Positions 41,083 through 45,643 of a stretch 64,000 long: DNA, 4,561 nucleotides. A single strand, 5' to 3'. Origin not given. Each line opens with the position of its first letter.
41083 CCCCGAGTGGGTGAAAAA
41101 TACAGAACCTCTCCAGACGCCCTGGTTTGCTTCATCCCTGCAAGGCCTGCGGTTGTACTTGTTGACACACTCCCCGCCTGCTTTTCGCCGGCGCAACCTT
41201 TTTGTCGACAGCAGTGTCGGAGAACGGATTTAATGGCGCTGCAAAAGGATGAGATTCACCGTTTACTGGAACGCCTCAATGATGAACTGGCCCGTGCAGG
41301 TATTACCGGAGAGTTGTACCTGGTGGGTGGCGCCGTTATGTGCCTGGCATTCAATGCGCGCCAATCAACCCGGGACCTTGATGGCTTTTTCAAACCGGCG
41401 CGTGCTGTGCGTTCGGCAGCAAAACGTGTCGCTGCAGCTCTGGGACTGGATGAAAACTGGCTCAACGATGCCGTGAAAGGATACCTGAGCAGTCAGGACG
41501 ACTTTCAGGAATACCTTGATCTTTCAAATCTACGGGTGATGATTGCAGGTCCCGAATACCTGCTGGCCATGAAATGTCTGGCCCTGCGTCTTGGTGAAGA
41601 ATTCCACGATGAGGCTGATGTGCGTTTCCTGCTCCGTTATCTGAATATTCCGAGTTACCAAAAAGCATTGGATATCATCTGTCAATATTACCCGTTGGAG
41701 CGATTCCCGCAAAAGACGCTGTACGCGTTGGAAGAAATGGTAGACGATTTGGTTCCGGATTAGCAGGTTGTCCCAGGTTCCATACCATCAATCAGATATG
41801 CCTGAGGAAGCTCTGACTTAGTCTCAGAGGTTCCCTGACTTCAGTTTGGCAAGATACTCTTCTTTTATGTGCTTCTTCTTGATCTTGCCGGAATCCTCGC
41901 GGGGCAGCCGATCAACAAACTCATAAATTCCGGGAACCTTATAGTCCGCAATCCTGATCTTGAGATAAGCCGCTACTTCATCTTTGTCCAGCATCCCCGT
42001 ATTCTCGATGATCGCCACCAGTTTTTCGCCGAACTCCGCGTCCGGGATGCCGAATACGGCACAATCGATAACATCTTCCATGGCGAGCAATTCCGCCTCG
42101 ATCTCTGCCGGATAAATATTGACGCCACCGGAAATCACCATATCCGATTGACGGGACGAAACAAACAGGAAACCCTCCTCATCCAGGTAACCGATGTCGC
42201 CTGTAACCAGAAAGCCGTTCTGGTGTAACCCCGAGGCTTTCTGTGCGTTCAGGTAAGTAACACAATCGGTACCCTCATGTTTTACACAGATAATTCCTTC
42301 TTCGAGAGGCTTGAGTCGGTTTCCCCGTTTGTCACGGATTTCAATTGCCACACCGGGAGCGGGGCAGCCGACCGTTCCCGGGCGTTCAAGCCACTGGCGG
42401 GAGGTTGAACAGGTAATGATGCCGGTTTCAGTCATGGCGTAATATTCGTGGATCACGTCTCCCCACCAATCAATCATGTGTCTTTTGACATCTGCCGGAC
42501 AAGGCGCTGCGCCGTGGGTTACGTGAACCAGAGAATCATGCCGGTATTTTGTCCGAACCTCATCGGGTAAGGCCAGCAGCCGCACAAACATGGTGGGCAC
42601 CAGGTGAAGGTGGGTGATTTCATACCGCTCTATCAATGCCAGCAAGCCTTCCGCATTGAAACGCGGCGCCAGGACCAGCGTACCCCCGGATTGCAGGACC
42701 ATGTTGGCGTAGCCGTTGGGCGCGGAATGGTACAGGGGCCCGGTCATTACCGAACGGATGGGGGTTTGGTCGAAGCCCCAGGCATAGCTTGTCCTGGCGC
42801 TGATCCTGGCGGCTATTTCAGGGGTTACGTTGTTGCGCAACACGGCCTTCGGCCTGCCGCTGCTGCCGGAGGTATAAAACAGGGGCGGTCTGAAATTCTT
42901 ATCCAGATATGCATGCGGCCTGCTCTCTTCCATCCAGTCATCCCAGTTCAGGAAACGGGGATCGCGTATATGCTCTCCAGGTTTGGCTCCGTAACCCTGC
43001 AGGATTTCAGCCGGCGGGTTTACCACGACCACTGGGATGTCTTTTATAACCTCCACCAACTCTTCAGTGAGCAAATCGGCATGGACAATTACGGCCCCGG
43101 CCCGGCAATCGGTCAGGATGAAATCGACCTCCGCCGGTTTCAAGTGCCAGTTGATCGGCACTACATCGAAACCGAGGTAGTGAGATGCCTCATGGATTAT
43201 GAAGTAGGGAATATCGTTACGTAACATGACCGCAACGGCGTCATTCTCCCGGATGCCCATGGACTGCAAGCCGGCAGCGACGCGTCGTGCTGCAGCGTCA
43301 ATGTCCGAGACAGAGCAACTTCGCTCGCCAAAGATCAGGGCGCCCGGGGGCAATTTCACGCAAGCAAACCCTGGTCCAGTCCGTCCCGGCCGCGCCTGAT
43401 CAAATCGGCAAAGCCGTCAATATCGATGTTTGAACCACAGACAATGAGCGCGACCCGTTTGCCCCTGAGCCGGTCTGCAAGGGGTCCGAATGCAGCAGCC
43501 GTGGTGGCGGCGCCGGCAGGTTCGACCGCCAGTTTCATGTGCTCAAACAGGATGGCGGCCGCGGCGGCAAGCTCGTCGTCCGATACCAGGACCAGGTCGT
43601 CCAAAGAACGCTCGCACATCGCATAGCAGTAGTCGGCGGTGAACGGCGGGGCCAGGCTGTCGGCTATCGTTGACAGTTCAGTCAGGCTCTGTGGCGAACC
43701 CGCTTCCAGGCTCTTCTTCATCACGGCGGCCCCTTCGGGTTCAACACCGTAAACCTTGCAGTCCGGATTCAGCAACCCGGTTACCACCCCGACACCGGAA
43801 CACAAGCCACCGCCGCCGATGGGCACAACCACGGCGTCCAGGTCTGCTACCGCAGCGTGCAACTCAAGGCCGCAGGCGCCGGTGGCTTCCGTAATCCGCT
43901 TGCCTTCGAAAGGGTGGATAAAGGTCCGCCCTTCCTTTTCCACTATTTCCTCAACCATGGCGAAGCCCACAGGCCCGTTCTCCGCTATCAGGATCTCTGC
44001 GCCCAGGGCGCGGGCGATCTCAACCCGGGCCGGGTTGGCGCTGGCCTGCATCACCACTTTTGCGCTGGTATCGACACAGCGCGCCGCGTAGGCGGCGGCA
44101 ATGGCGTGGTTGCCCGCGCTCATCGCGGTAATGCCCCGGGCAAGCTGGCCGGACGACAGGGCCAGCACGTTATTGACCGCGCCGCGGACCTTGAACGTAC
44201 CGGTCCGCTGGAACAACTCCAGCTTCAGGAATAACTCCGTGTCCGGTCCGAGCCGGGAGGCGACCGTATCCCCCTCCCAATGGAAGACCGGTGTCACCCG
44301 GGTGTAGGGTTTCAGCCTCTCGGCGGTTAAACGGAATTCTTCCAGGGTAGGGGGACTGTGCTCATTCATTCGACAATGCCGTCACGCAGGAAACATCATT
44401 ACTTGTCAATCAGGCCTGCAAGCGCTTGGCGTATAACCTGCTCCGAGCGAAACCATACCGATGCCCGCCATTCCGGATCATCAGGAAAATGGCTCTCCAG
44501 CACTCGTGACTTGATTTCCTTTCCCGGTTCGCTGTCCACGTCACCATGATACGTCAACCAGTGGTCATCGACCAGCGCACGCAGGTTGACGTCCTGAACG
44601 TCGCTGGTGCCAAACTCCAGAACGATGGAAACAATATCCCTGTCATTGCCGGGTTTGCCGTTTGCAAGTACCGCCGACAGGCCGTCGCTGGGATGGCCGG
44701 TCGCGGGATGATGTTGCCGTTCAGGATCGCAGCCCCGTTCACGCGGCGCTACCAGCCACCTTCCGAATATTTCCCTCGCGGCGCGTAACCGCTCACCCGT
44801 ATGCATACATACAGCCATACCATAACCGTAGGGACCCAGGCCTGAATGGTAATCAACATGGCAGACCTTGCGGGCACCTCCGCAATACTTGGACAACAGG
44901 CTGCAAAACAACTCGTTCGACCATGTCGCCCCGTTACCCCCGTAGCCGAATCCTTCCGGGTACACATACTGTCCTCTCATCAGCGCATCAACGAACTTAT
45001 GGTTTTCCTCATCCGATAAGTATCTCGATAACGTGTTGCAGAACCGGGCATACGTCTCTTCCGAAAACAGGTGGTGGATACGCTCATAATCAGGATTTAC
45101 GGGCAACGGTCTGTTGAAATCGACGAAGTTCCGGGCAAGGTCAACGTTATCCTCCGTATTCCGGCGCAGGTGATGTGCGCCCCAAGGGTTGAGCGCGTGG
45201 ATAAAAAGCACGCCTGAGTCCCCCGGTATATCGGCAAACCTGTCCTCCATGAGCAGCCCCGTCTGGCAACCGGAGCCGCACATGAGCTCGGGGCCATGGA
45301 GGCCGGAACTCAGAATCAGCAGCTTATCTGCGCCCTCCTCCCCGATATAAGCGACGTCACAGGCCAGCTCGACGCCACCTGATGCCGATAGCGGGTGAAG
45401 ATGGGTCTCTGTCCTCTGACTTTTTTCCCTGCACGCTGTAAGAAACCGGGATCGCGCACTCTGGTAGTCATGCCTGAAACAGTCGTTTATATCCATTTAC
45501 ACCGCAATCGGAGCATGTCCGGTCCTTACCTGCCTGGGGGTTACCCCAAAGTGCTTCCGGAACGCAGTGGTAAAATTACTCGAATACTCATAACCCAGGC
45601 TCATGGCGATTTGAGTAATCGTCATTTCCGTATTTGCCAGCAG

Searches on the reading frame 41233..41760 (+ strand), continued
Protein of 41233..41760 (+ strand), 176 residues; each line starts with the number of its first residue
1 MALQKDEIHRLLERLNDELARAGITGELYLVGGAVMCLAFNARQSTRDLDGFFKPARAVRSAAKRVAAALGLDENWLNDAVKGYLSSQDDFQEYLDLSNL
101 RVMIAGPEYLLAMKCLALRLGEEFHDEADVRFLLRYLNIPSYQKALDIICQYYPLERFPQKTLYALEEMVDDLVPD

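Call 48: search_solved_structures(query=L081:2489-3019:+, max_evalue=10, show_alignments=3)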
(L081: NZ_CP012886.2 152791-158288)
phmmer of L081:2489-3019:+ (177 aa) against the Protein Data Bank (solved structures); distinct sequences matched with E-value up to 10: 2.
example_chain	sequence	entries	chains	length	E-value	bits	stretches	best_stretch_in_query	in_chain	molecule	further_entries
4lhq_B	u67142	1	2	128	0.62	12.6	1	66-128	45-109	Camelid nanobody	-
5myj_AP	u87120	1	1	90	1.5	11.3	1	116-155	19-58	30S ribosomal protein S16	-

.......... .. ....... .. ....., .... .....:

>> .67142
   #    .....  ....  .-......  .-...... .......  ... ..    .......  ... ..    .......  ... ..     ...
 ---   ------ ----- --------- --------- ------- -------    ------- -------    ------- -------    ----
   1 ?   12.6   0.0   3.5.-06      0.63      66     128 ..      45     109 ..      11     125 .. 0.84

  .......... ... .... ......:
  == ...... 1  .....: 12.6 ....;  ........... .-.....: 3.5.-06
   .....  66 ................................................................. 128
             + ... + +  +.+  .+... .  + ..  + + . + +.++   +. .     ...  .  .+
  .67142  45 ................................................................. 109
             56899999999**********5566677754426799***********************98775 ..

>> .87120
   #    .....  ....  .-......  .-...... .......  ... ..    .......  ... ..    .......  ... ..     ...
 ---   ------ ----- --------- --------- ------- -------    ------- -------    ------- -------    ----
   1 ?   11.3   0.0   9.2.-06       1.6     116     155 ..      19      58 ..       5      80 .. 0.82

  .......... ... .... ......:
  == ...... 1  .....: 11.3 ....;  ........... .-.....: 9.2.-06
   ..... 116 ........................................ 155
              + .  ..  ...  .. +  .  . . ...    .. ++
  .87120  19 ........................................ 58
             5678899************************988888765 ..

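Call 49: search_protein_families(library=pfam, proteins=[P0025, P0038, P0054, P0058, P0089, P0106, P0114, P0080], max_evalue=0.1)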
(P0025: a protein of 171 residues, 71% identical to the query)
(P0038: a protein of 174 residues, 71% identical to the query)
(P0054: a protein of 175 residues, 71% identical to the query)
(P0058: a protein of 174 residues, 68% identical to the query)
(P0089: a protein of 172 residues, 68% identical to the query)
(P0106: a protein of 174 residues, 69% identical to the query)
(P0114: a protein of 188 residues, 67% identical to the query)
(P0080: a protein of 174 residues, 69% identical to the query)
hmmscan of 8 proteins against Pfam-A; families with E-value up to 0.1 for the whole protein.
P0025 (171 aa): 3 families
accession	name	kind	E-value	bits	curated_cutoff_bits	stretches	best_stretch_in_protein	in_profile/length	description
PF08843.17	AbiEii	-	1.8e-05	25.2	22.5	1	17-67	5-56/238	Nucleotidyl transferase AbiEii toxin, Type IV TA system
PF19502.5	DUF6036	-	7.1e-05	23.1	23.6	1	14-119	9-108/164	Nucleotidyltransferase of unknown function (DUF6036)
PF09970.15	DUF2204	-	0.01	15.9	20.3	1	14-54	4-45/181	Nucleotidyl transferase of unknown function (DUF2204)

P0038 (174 aa): 2 families
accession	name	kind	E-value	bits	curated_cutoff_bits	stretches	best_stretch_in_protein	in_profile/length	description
PF08843.17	AbiEii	-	8e-06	26.4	22.5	1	88-161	117-198/238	Nucleotidyl transferase AbiEii toxin, Type IV TA system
PF19502.5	DUF6036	-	0.00014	22.2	23.6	1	11-130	6-115/164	Nucleotidyltransferase of unknown function (DUF6036)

P0054 (175 aa): 3 families
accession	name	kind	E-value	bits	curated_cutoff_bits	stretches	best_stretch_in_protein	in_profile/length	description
PF08843.17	AbiEii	-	1.3e-06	29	22.5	1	16-65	3-53/238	Nucleotidyl transferase AbiEii toxin, Type IV TA system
PF19502.5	DUF6036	-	5.6e-05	23.4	23.6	1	11-120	5-108/164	Nucleotidyltransferase of unknown function (DUF6036)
PF09970.15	DUF2204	-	0.0025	17.9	20.3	1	14-61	6-51/181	Nucleotidyl transferase of unknown function (DUF2204)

P0058 (174 aa): 3 families
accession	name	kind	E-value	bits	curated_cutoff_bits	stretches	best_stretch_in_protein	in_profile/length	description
PF19502.5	DUF6036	-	6.8e-06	26.4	23.6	1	9-119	4-108/164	Nucleotidyltransferase of unknown function (DUF6036)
PF08843.17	AbiEii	-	2.1e-05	25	22.5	0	90-167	119-204/238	Nucleotidyl transferase AbiEii toxin, Type IV TA system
PF09970.15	DUF2204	-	0.04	14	20.3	1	17-53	10-44/181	Nucleotidyl transferase of unknown function (DUF2204)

P0089 (172 aa): 3 families
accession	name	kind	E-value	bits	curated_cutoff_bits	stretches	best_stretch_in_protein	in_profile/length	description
PF08843.17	AbiEii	-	2e-05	25.1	22.5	0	15-65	3-54/238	Nucleotidyl transferase AbiEii toxin, Type IV TA system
PF19502.5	DUF6036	-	8.2e-05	22.9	23.6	1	9-119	4-108/164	Nucleotidyltransferase of unknown function (DUF6036)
PF09970.15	DUF2204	-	0.023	14.8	20.3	1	26-54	16-45/181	Nucleotidyl transferase of unknown function (DUF2204)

P0106 (174 aa): 3 families
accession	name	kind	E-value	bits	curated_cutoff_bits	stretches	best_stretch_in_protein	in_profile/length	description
PF08843.17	AbiEii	-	2.6e-05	24.7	22.5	1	19-65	6-54/238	Nucleotidyl transferase AbiEii toxin, Type IV TA system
PF19502.5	DUF6036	-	8e-05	22.9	23.6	1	19-119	13-108/164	Nucleotidyltransferase of unknown function (DUF6036)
PF09970.15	DUF2204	-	0.047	13.7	20.3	1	19-53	12-44/181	Nucleotidyl transferase of unknown function (DUF2204)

P0114 (188 aa): 2 families
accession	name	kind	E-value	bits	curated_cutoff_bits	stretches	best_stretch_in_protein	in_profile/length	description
PF08843.17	AbiEii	-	4.9e-06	27.1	22.5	2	18-68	5-55/238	Nucleotidyl transferase AbiEii toxin, Type IV TA system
PF19502.5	DUF6036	-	0.00098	19.4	23.6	1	23-132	16-116/164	Nucleotidyltransferase of unknown function (DUF6036)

P0080 (174 aa): 3 families
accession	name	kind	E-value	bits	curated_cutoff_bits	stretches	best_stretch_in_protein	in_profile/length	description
PF19502.5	DUF6036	-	0.00048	20.4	23.6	1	9-129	4-114/164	Nucleotidyltransferase of unknown function (DUF6036)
PF08843.17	AbiEii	-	0.0019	18.6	22.5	0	88-145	117-181/238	Nucleotidyl transferase AbiEii toxin, Type IV TA system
PF09970.15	DUF2204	-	0.081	13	20.3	0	15-57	5-48/181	Nucleotidyl transferase of unknown function (DUF2204)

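Call 70: search_dna_similar(query=window:41233-41760:+, collection=phages, mode=protein, max_evalue=0.001, max_rows=15)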
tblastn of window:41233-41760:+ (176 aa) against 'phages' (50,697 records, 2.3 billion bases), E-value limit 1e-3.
No match.

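Call 79: fold_search(model_id=the predicted structure, library=viral)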
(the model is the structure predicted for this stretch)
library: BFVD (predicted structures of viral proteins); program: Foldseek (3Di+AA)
matches with E <= 10: 325; with E <= 0.001: 0
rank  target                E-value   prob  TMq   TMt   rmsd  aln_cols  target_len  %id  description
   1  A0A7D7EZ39            1.1e-01  0.20  0.21  0.23  15.3       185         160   11  (no name in the UniProt tables at hand)
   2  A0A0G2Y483            1.8e-01  0.11  0.17  0.07  14.5       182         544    9  BTB/POZ domain-containing protein [Acanthamoeba polyphaga mimivirus Kroon]
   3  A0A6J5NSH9            2.3e-01  0.10  0.20  0.21  12.5       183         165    8  RuvC Holliday junction resolvasome, endonuclease subunit [uncultured Caudovirales phage]
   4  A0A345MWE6            2.6e-01  0.15  0.16  0.19  12.4       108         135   16  (no name in the UniProt tables at hand)
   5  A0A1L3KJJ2            2.6e-01  0.06  0.15  0.10  17.5       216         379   12  (no name in the UniProt tables at hand)
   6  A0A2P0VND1            3.4e-01  0.11  0.21  0.20  15.6       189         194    9  Putative Holliday junction resolvase [Tetraselmis virus 1]
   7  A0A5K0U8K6            3.8e-01  0.07  0.18  0.07  19.4       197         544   12  3-oxo-5-alpha-steroid 4-dehydrogenase C-terminal domain-containing protein (Fragment) [Yasminevirus sp. GU-2018]
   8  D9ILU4                4.2e-01  0.04  0.14  0.11  20.2       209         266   13  Polyprotein (Fragment) [Grapevine leafroll-associated virus]
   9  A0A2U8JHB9            4.5e-01  0.13  0.25  0.20  18.2       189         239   10  RNA-directed RNA polymerase (Fragment) [Changping Tick Virus 2]
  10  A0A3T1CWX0            4.5e-01  0.08  0.23  0.15  15.5       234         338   14  Holliday junction resolvase [Acanthamoeba castellanii medusavirus J1]
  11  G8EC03                4.5e-01  0.06  0.16  0.08  14.8       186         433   10  (no name in the UniProt tables at hand)
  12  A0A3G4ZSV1            5.9e-01  0.11  0.26  0.11  16.7       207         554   14  Uncharacterized protein [Edafosvirus sp.]
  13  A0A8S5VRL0            6.3e-01  0.03  0.12  0.11  17.7       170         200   14  (no name in the UniProt tables at hand)
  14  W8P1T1                6.6e-01  0.06  0.19  0.16  15.9       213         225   13  Nucleoprotein [Khurdun virus]
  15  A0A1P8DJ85            7.4e-01  0.08  0.16  0.21  15.5       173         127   13  (no name in the UniProt tables at hand)
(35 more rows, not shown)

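Call 87: find_related_loci(query=A2, collection=viral_contigs, flank=6000)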
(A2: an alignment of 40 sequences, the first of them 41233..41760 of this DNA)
Query A2 (176 aa) in viral_contigs; peptide patterns used: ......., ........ (x = any residue, [..] = any of these).
26 stretches matched a pattern, but none encodes a relative of the query by tblastn (E <= 1e-3).

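Call 91: search_dna_similar(query=L083:2480-3196:+, collection=plasmids, mode=protein, max_evalue=5, max_rows=60, rows=spread)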
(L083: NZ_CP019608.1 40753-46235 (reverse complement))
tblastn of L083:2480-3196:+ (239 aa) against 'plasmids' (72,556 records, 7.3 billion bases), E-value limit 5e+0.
Records with a match: 40; places in all: 43; records where one place covers at least 80% of the query: 1.
Best place of each record, by identity: >=99% 1; 60-80% 1; <60% 38.
By first word of the organism name: Mycobacterium 20; Pseudomonas 7; Rhodococcus 5; Mycolicibacterium 3; Tessaracoccus 1; Curtobacterium 1; Clavibacter 1; Brevibacillus 1; Arthrobacter 1.
By predicted mobility (MOB-suite, as given by PLSDB): non-mobilizable 20; mobilizable 19; conjugative 1.
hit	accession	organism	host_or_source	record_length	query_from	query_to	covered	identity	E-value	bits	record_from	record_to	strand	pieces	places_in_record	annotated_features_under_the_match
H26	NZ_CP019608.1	Tessaracoccus flavescens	mono isolate,marine sediment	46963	1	239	100%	100.0%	8e-113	362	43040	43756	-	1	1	DUF6036 family nucleotidyltransferase | hypothetical protein | recombinase family protein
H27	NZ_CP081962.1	Curtobacterium sp. TC1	Medicago sativa,cell culture,seed ...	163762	7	167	67%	60.5%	4e-36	141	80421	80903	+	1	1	DUF6036 family nucleotidyltransferase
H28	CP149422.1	Clavibacter michiganensis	Triticum aestivum,Pure ...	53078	31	167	57%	56.9%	2e-33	134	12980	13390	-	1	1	hypothetical protein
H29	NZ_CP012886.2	Mycobacterium intracellulare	sputum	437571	7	167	67%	44.4%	2e-23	105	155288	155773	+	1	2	DUF6036 family nucleotidyltransferase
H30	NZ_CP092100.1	Rhodococcus qingshengii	soil,petroleum-contaminated soil, ...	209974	6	156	63%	45.1%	2e-17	88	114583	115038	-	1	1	DUF6036 family nucleotidyltransferase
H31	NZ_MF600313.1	Mycolicibacterium sp. CBMA 213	Soil,soil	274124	5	157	64%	40.0%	2e-12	74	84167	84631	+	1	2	DUF6036 family nucleotidyltransferase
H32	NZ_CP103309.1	Rhodococcus pyridinivorans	Sediment samples were collected from a ...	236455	7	164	66%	36.0%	2e-13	76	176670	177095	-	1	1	hypothetical protein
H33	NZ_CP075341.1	Rhodococcus ruber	-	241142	7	164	66%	36.0%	2e-13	76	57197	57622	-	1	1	hypothetical protein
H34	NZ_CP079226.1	Rhodococcus sp. LW-XY12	pure culture,activated sludge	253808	7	164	66%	36.0%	2e-13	76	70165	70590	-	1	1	hypothetical protein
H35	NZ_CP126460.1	Rhodococcus sp. AH-ZY2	single cell,soil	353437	7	164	66%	36.0%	2e-13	76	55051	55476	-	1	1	hypothetical protein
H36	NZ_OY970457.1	Mycobacterium riyadhense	-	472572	1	157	66%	32.3%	4e-8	61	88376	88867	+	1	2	hypothetical protein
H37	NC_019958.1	Mycobacterium sp. JS623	-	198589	32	161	54%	36.6%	1e-6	56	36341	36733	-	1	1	hypothetical protein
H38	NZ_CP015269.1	Mycobacterium intracellulare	cell culture,heated-cooler unit water ...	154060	32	164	56%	35.1%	2e-9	64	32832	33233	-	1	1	hypothetical protein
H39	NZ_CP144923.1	Brevibacillus borstelensis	-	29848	30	167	58%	32.9%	9e-10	66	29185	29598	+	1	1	DUF6036 family nucleotidyltransferase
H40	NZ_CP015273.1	Mycobacterium intracellulare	Homo sapiens,cell culture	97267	32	160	54%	34.6%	2e-7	58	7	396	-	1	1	none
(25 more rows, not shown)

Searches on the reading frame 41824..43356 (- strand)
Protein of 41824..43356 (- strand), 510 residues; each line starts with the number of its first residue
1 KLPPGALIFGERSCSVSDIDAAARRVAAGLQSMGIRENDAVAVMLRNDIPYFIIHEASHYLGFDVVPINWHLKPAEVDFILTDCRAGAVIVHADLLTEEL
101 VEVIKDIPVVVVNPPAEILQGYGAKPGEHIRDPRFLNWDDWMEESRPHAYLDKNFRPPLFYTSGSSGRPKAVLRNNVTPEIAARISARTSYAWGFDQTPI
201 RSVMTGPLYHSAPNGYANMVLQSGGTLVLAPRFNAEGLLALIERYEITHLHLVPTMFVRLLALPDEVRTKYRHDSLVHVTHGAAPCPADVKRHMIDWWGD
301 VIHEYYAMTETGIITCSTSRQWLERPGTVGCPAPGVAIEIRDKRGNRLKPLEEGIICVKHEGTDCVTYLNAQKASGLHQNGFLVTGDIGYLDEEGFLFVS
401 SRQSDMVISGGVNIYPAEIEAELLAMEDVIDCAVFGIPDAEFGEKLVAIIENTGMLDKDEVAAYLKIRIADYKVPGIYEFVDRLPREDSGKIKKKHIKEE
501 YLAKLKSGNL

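Call 82: search_protein_families(library=pfam, proteins=[window:41824-43356:-], max_evalue=0.00001)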
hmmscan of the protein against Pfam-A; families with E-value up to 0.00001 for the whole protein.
window:41824-43356:- (510 aa): 2 families
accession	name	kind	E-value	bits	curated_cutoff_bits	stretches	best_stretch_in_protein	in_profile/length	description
PF00501.34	AMP-binding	-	1.1e-57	196.1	29.9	1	6-362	13-378/384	AMP-binding enzyme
PF13193.12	AMP-binding_C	-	3.7e-13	50.6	24.5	1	418-491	1-76/76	AMP-binding enzyme C-terminal domain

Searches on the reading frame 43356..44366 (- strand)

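Call 82: search_protein_families(library=pfam, proteins=[window:43356-44366:-], max_evalue=0.00001)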
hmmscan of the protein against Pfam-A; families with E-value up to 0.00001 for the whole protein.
window:43356-44366:- (336 aa): 1 family
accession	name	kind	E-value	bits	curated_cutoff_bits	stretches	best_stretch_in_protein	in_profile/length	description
PF00291.31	PALP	-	7.6e-64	216.3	35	1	23-311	6-295/295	Pyridoxal-phosphate dependent enzyme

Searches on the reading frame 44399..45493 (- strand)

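Call 82: search_protein_families(library=pfam, proteins=[window:44399-45493:-], max_evalue=0.00001)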
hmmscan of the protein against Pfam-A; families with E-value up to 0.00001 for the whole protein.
window:44399-45493:- (364 aa): 1 family
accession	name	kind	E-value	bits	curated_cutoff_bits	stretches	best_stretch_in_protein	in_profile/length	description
PF10994.13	DUF2817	-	9.7e-83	278.9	23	1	6-347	1-339/341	Protein of unknown function (DUF2817)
